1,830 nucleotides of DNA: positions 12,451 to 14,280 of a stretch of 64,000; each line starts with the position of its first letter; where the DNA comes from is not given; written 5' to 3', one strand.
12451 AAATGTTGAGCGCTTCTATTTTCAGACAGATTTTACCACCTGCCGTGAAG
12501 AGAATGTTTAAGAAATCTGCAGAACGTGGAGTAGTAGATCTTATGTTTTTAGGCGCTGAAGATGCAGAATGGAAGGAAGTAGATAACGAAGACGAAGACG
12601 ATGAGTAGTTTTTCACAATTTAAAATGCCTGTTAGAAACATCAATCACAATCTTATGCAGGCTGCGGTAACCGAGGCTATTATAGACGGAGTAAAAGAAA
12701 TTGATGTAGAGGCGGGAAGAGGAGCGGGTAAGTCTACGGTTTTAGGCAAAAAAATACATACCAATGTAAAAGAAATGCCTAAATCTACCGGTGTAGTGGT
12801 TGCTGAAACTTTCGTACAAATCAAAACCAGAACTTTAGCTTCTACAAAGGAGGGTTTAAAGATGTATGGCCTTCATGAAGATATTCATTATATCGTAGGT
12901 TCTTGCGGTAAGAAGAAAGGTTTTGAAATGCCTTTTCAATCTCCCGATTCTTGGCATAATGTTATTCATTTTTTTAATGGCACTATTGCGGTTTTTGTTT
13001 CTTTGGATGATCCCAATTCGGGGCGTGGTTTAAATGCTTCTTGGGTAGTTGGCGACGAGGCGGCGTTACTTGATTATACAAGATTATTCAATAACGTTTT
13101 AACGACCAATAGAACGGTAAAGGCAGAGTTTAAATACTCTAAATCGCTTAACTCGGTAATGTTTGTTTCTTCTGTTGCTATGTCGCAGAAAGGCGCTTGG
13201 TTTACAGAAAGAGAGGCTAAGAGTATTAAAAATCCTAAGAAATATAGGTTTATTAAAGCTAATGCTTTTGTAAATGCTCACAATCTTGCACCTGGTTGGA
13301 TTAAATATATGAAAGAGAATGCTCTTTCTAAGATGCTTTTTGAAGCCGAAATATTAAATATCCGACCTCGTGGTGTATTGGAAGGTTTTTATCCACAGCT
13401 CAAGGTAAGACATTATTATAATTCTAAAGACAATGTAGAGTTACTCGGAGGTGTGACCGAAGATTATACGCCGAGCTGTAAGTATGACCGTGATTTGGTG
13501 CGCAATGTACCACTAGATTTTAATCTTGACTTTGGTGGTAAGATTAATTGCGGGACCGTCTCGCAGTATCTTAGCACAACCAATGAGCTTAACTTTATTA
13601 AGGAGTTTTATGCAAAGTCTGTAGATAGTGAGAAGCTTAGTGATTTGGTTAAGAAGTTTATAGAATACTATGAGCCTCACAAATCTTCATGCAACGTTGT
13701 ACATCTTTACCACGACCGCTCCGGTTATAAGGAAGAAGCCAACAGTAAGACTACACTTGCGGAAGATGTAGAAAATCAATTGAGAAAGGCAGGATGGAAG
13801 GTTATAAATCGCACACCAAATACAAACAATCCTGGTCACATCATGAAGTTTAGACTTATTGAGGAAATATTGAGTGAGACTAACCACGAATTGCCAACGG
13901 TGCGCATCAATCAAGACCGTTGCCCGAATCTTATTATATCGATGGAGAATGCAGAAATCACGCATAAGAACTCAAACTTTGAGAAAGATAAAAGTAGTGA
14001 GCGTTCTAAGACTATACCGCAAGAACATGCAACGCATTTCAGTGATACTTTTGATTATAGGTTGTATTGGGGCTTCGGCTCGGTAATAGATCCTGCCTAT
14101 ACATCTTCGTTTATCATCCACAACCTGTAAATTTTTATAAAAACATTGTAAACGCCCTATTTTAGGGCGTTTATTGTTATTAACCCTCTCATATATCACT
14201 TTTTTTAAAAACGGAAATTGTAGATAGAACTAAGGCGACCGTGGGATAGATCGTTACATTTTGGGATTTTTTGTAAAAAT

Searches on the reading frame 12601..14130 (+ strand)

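Call 13: search_protein_families(library=phrogs, proteins=[window:12601-14130:+], max_evalue=0.001)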
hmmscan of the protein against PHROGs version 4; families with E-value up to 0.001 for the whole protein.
window:12601-14130:+ (509 aa): 1 family
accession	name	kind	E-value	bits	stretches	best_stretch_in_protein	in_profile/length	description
phrog_2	-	head and packaging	1.6e-14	54.7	1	33-380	279-540/807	terminase large subunit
